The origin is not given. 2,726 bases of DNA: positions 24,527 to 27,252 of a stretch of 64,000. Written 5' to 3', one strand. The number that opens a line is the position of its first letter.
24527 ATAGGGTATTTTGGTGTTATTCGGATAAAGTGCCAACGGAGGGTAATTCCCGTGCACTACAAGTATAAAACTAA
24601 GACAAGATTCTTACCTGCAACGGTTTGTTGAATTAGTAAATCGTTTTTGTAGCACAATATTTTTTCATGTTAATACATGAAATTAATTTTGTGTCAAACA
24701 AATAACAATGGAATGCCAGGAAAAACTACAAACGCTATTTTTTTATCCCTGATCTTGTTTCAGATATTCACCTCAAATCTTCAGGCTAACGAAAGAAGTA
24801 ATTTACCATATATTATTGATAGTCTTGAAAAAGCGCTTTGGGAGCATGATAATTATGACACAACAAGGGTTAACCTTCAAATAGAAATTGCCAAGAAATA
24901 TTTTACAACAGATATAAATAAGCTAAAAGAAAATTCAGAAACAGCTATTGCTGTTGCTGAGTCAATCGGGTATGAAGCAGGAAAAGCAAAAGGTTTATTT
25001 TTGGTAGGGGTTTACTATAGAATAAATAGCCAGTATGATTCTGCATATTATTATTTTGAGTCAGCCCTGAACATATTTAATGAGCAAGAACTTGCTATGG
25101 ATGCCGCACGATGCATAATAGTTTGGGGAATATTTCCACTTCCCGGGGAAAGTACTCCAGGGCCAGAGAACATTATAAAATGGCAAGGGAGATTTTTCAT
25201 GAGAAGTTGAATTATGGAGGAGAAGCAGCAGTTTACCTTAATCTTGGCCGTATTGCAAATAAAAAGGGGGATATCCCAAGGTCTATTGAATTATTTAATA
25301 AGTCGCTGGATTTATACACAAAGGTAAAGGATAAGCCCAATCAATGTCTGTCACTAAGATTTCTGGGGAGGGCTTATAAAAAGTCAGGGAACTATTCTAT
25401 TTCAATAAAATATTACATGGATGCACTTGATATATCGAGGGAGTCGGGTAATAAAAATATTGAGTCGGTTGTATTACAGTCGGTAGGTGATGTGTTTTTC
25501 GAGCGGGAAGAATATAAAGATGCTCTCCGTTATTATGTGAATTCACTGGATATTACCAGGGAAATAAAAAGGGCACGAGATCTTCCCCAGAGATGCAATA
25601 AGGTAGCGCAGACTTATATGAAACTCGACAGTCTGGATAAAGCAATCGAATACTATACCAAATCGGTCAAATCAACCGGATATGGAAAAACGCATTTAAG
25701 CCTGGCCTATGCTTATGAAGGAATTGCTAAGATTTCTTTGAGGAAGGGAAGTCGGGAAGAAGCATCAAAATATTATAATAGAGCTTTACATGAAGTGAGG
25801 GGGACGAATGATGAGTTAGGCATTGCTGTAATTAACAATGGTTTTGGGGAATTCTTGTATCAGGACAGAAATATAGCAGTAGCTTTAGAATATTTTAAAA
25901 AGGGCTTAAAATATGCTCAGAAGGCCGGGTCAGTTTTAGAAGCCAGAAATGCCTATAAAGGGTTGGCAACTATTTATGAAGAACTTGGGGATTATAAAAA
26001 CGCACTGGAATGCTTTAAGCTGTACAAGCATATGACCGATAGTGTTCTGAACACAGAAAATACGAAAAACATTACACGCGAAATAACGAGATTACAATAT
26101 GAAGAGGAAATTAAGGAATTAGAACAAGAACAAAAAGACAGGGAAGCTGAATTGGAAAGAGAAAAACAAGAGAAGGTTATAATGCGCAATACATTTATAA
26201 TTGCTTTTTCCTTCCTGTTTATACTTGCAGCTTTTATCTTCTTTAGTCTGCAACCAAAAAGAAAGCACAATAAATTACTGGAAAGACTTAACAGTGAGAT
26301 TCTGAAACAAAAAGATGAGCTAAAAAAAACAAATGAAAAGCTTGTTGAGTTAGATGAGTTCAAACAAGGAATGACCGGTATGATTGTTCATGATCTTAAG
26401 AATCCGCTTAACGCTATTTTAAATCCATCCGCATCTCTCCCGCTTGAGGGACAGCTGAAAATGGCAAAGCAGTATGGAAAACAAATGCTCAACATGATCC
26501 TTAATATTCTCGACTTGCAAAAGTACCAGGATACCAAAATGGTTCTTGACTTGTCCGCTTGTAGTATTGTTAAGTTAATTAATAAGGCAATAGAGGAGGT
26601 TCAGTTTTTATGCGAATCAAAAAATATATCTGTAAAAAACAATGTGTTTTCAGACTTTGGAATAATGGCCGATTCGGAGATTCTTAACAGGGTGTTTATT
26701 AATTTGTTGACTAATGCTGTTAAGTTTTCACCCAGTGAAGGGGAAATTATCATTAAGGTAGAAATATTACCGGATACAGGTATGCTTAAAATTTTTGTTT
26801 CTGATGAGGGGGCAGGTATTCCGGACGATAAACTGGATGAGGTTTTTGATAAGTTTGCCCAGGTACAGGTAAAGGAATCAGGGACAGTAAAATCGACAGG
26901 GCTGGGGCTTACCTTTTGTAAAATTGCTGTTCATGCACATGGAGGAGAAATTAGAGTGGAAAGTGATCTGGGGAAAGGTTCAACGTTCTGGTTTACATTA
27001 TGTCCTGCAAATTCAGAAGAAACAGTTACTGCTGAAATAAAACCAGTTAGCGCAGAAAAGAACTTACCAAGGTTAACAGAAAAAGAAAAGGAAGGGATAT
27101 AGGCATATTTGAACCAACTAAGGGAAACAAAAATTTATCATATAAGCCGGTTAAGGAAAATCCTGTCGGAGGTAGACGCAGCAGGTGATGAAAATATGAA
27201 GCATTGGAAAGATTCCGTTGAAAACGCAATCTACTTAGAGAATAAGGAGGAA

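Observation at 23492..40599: Six copies of a fixed-geometry operator-promoter cassette link the T9SS surface-protein island to an embedded REC-LuxR regulator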

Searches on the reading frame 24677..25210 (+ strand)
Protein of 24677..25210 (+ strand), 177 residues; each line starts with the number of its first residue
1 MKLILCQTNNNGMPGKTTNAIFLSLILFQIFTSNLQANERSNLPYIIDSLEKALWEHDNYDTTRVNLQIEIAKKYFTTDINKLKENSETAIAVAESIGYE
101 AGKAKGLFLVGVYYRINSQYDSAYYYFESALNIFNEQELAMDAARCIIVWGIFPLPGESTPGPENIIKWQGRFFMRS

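Call 7: search_protein_families(library=pfam, proteins=[window:24677-25210:+], max_evalue=0.01)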
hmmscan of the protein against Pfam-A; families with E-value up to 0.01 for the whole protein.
window:24677-25210:+ (177 aa): 1 family
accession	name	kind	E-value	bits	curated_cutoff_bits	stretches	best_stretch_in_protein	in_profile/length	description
PF12895.13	ANAPC3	-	0.0062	17.2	27.2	0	86-146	4-65/82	Anaphase-promoting complex, cyclosome, subunit 3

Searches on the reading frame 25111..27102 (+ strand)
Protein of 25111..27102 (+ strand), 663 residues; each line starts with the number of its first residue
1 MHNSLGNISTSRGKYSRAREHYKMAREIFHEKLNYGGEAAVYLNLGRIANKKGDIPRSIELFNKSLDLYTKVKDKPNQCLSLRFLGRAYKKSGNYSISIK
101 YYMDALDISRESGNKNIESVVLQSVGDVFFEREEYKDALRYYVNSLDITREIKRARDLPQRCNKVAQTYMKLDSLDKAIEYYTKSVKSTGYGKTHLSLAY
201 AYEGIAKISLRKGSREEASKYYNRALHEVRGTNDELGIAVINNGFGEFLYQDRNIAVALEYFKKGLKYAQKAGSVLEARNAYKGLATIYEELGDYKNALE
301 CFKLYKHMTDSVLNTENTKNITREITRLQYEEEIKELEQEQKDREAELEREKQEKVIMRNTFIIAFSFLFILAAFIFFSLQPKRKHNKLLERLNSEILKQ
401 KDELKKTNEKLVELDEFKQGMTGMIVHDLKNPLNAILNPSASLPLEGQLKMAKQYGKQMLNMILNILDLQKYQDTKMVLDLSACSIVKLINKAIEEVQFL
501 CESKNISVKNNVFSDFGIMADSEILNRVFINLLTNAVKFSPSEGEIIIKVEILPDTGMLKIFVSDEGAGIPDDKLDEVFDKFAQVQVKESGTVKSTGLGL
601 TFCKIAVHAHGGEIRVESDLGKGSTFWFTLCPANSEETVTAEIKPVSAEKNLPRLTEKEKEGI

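Call 7: search_protein_families(library=pfam, proteins=[window:25111-27102:+], max_evalue=0.01)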
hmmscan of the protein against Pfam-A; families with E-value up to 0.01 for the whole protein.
window:25111-27102:+ (663 aa): 18 families
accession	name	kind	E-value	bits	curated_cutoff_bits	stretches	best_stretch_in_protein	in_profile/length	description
PF13424.12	TPR_12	-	2.7e-44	149.7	30.1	5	39-111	3-77/77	Tetratricopeptide repeat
PF07719.23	TPR_2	-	1e-25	88.1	27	0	281-303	3-25/34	Tetratricopeptide repeat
PF02518.31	HATPase_c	-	1.4e-25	90.3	26.4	1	521-631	2-108/111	Histidine kinase-, DNA gyrase B-, and HSP90-like ATPase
PF00515.34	TPR_1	-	6.2e-25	86.4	27.8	1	281-303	3-25/34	Tetratricopeptide repeat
PF13176.12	TPR_7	-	7.7e-17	60.3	27.9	0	81-113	1-33/36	Tetratricopeptide repeat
PF13181.12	TPR_8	-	4.4e-16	58.1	25.7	2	162-187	4-29/34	Tetratricopeptide repeat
PF13374.12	TPR_10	-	2.4e-14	53.2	27.5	0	82-111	5-34/42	Tetratricopeptide repeat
PF13432.12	TPR_16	-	5.1e-13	49.6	32.7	1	249-305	7-57/65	Tetratricopeptide repeat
PF14938.12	SNAP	-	1.6e-11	44.6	25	2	88-186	84-182/282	Soluble NSF attachment protein, SNAP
PF17874.7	TPR_MalT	-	3.6e-10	40.1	45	2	10-163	12-166/336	MalT-like TPR region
PF13428.12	TPR_14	-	4.8e-10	39.5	23.5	0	280-303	2-25/44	Tetratricopeptide repeat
PF24885.1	TPR_NPHP3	-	2.7e-07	30.7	100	1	29-174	89-238/239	Nephrocystin-3 TPR domain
PF13414.12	TPR_11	-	1e-06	28.8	26.8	0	6-25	1-20/42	TPR repeat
PF00512.31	HisKA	-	8.5e-06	26.2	26.9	1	418-473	2-64/66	His Kinase A (phospho-acceptor) domain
PF14559.12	TPR_19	-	0.0028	18.4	25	0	250-303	2-49/68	Tetratricopeptide repeat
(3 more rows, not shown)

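Call 36: search_protein_families(library=ncbifam, proteins=[window:25111-27102:+], max_evalue=0.01)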
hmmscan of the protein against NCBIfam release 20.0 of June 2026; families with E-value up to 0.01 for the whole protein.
window:25111-27102:+ (663 aa): 90 families (the best 25 are shown)
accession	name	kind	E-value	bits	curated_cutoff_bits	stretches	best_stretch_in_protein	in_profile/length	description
NF053520.1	HK_Porph_FimS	equivalog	1.4e-50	172.3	600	2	92-631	97-616/618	sensor histidine kinase FimS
NF006800.0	PRK09303.1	equivalog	1e-37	130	342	1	391-630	121-375/383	histidine kinase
NF047874.1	MASE3_PAS_HK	subfamily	2e-37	129.3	560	1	313-641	306-634/655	MASE3 domain-containing sensor histidine kinase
NF046044.1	PnpS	equivalog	2.4e-36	125.6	400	1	453-630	214-389/390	two-component system histidine kinase PnpS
NF047465.1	hybrid_HK_LvrA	exception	7.9e-35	120.1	1200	1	376-655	160-444/819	hybrid histidine kinase/response regulator LvrA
NF033092.0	HK_WalK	equivalog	2.8e-34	118.7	725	1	449-630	412-592/594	cell wall metabolism sensor histidine kinase WalK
TIGR02956.1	TMAO_torS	equivalog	6.1e-32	110.7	676.5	1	417-643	463-693/967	TMAO reductase system sensor histidine kinase/response regulator TorS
TIGR02966.1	phoR_proteo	equivalog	1.4e-30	106.5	334.2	1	448-629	153-332/333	phosphate regulon sensor histidine kinase PhoR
NF041735.1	hist_kin_RppB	equivalog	7.7e-30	104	400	1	445-630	252-437/438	two-component system sensor histidine kinase RppB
NF008312.0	PRK11100.1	equivalog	4.9e-29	101.5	356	1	392-623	231-465/477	two-component system sensor histidine kinase CreC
TIGR01386.1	cztS_silS_copS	subfamily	8e-29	100.9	292.55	1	459-630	290-456/457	heavy metal sensor histidine kinase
NF041947.1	LuxQ_Vibrio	equivalog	1.1e-28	99.7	1200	1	425-639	479-703/843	quorum-sensing autoinducer 2 sensor kinase/phosphatase LuxQ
NF041880.1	EPS_EpsF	equivalog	1.6e-27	96.1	900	1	402-629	258-490/492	response regulator EpsF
NF008302.0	PRK11091.1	equivalog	1.7e-27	96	838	1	404-643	269-516/779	aerobic respiration two-component sensor histidine kinase ArcB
NF011874.0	PRK15347.1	equivalog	2.1e-27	95.6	852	1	399-631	379-613/921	two component system sensor kinase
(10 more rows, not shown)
